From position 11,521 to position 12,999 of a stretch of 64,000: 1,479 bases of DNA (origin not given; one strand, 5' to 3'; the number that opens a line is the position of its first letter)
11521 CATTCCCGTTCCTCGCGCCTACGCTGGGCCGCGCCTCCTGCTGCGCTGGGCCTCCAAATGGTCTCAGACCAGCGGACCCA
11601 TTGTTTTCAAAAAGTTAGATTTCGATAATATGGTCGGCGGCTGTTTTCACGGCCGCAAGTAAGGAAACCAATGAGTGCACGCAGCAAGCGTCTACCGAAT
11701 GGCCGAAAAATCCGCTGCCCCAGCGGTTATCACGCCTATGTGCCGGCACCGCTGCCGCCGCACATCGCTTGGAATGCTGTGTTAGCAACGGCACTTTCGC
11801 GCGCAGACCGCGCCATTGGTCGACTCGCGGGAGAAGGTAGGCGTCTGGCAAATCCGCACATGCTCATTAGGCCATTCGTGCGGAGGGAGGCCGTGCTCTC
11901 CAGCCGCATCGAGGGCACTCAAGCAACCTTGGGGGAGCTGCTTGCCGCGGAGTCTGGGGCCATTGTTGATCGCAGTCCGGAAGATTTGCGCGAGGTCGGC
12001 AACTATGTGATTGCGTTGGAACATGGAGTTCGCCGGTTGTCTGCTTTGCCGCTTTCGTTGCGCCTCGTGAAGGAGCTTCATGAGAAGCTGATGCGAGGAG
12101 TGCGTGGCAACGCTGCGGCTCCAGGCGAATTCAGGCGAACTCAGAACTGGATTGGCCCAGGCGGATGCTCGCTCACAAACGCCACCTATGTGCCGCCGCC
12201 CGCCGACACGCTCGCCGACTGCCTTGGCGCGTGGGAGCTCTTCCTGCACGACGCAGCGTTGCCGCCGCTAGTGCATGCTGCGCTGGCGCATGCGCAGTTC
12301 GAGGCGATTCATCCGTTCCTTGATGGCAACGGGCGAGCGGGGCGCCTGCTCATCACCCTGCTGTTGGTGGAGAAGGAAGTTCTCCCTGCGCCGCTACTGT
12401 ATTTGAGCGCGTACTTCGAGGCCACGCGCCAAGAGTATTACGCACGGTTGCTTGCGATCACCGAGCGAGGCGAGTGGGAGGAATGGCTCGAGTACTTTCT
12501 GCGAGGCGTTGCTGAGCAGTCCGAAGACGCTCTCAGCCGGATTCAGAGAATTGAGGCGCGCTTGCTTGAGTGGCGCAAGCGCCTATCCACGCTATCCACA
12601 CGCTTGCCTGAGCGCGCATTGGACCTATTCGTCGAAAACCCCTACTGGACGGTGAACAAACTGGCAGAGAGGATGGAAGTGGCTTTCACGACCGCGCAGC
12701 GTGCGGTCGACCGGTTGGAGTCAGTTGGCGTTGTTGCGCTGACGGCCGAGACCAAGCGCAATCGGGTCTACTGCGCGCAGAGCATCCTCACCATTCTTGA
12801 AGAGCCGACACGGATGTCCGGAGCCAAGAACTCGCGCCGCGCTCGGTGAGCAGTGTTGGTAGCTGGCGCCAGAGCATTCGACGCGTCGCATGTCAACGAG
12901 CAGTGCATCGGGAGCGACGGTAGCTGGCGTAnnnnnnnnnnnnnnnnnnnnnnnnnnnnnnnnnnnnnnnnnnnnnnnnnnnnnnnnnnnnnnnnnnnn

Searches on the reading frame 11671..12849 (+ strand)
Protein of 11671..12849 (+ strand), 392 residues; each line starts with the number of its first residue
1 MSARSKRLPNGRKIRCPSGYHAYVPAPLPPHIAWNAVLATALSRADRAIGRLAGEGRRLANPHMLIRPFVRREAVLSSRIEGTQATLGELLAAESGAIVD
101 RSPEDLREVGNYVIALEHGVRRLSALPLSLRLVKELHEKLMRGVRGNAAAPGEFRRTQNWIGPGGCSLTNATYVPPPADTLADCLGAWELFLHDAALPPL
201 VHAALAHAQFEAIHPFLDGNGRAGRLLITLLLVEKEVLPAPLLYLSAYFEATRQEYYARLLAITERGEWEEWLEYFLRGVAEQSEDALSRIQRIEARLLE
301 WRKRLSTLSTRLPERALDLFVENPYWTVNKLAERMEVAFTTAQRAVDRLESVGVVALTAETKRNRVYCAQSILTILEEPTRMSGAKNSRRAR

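Call 3: search_protein_families(library=pfam, proteins=[window:11671-12849:+], max_evalue=10)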
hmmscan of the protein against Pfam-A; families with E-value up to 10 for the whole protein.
window:11671-12849:+ (392 aa): 14 families
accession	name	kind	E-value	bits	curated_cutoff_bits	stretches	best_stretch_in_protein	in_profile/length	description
PF13784.11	Fic_N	-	4.1e-25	88.1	26.7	1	40-120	2-81/82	Fic/DOC family N-terminal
PF02661.23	Fic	-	2.1e-19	70.6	24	1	127-232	1-93/93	Fic/DOC family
PF08279.18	HTH_11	-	0.00086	19.6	25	1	323-362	12-51/55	HTH domain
PF24033.1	DUF7342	-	0.0016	18.9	31.6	1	327-382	19-73/150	Family of unknown function (DUF7342)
PF09397.16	FtsK_gamma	-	0.0017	18.5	30.6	1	314-367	8-61/63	Ftsk gamma domain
PF03297.21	Ribosomal_S25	-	0.0059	17.3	28.8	1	327-368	58-99/101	S25 ribosomal protein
PF00392.27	GntR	-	0.013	15.6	27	1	327-355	26-54/64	Bacterial regulatory proteins, gntR family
PF01978.25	TrmB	-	0.018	15.3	25.6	1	321-369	18-64/68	Sugar-specific transcriptional regulator TrmB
PF01047.28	MarR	-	0.026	14.9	24.6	1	326-355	18-47/59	MarR family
PF01325.25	Fe_dep_repress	-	0.028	15.1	26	1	325-355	22-52/60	Iron dependent repressor, N-terminal DNA binding domain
PF07756.17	DUF1612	-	0.049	14.3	30.1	1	185-255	13-83/127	Protein of unknown function (DUF1612)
PF12802.13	MarR_2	-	0.066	13.8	27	1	319-358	13-53/61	MarR family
PF13412.12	HTH_24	-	0.075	13.1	21.9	1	317-355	9-47/48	Winged helix-turn-helix DNA-binding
PF21984.2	DnaD_N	-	0.18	12.4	27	1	323-370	33-80/101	DnaD N-terminal domain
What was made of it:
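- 11671..12849 (+): Convergent neighbour: class II Fic protein with C-terminal wHTH, SoFic-like. Adjacent, but not shown to be functionally linked. Pfam Fic_N plus Fic (call 3).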

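Call 4: search_protein_families(library=ncbifam, proteins=[window:11671-12849:+], max_evalue=1)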
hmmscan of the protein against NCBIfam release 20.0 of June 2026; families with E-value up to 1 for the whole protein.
window:11671-12849:+ (392 aa): 8 families
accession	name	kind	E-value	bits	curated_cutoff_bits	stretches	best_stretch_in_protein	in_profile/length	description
NF046030.1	ProtAdlyltaseSoFic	equivalog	1.1e-50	172.7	550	1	28-378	13-357/361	protein adenylyltransferase Fic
TIGR02613.1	mob_myst_B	hypoth_equivalog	1.1e-07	32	124.4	1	117-274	38-183/186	mobile mystery protein B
NF041381.1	XopAC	subfamily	0.0058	15.4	450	1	130-227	306-406/451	XopAC/AvrAC family type III secretion system effector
NF006813.0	PRK09334.1-3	equivalog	0.061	13.7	83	1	325-369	48-92/97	30S ribosomal protein S25e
NF043028.1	T4SS_AnkX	equivalog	0.083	11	1400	0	209-240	220-252/938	Dot/Icm T4SS effector AnkN/AnkX/LegA8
NF040890.1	trans_reg_YgbI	equivalog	0.092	12.2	400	1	316-357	10-51/253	DNA-binding transcriptional repressor YgbI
NF046029.1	ProtAdlyltaseNmFic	equivalog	0.13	12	230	1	211-234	94-117/177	protein adenylyltransferase Fic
NF053606.1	Sta1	subfamily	0.15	12.2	80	1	318-362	27-71/100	Sta1 family transcriptional regulator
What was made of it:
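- On SoFic anti-phage defence (for the neighbouring gene 11671..12849): The NCBIfam SoFic equivalog scores 172.7 bits against a cut-off of 550 (call 4).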

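Call 88: search_protein_families(library=padloc, proteins=[window:11671-12849:+], max_evalue=0.01)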
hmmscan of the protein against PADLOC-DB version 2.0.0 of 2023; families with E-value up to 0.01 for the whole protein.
window:11671-12849:+ (392 aa): 9 families
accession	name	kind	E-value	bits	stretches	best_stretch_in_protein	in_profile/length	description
PDLC03963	SoFic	-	2e-118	393.9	1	19-377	5-359/361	-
PDLC04966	PDC-S24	-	6.1e-18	62.9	1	134-263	238-368/497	-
PDLC04840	PDC-S04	-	2.1e-17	61.6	1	72-240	14-182/227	-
PDLC04836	PDC-S04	-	1.8e-14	51.5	1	103-260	65-209/244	-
PDLC04837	PDC-S04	-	2e-14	51.5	1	77-276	33-220/234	-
PDLC04839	PDC-S04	-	1.6e-08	32.5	1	164-238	90-165/205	-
PDLC04838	PDC-S04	-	2.4e-05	22.2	1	163-235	93-165/209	-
PDLC01852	CARF3--CARF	-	0.0029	15.6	1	314-369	143-201/208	-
PDLC01438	Csa3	-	0.0077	14.3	0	277-368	127-200/305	"CAS-I,CAS-II,CAS-III,CAS-IV,CAS-V,CAS-VI; associated_signaling"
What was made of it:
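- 11671..12849 (+): PADLOC SoFic E 2e-118 (call 88).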

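Call 89: search_protein_families(library=phrogs, proteins=[window:11671-12849:+], max_evalue=0.01)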
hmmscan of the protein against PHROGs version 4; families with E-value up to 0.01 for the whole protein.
window:11671-12849:+ (392 aa): 7 families
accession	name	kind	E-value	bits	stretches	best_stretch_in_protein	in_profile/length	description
phrog_5978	-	unknown function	2.8e-81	274.4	1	27-377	10-363/364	-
phrog_11900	-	unknown function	4.9e-18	66.5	1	77-278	21-215/230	-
phrog_13548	-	unknown function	2.4e-06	27.8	1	184-280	172-269/379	-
phrog_1190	-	transcription regulation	0.0002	22.2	1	250-350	63-152/167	RNA polymerase sigma factor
phrog_23170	-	unknown function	0.00036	21.3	1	202-233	113-144/191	-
phrog_1835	-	DNA, RNA and nucleotide metabolism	0.0023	18.4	1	325-365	67-107/301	HTH DNA binding protein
phrog_6152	-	unknown function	0.0034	17.5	1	309-369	278-338/355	-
